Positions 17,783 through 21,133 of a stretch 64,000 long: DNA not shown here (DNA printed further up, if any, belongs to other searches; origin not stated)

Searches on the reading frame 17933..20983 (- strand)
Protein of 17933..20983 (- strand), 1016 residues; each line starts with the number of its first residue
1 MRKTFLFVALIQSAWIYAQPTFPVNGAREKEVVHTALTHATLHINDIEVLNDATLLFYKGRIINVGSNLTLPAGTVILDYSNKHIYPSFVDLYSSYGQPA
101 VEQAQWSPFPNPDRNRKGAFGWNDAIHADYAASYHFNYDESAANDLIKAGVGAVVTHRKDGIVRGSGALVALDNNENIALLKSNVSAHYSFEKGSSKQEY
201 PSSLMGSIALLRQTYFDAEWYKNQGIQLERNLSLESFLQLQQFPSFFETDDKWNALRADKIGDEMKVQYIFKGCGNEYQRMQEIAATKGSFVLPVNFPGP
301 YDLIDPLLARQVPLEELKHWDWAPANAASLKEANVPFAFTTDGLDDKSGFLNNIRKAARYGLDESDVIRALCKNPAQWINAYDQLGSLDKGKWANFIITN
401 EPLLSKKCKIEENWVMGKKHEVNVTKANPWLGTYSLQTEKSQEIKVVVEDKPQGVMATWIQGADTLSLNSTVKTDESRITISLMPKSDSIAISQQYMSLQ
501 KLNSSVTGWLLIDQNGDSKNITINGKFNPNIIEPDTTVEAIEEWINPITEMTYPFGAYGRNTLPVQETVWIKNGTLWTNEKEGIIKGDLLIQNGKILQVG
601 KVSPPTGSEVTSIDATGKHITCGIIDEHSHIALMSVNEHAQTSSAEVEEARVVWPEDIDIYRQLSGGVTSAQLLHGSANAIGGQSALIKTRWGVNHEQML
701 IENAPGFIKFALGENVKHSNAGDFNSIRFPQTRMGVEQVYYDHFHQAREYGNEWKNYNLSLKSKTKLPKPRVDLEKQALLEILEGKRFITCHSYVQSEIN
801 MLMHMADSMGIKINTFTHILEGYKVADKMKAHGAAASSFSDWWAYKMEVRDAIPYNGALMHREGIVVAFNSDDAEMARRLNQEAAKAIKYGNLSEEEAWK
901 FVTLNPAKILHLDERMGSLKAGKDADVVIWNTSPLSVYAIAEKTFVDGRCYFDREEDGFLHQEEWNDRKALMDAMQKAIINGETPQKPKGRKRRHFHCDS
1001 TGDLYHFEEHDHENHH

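Call 52: search_protein_families(library=pfam, max_evalue=0.001, proteins=[window:17933-20983:-])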
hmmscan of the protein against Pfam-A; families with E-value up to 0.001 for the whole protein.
window:17933-20983:- (1016 aa): 2 families
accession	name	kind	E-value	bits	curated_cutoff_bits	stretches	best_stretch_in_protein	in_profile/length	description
PF01979.26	Amidohydro_1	-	2.7e-23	83.2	25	2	859-939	238-327/345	Amidohydrolase family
PF07969.17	Amidohydro_3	-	1.2e-16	61.7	29.7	1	892-950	406-470/472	Amidohydrolase family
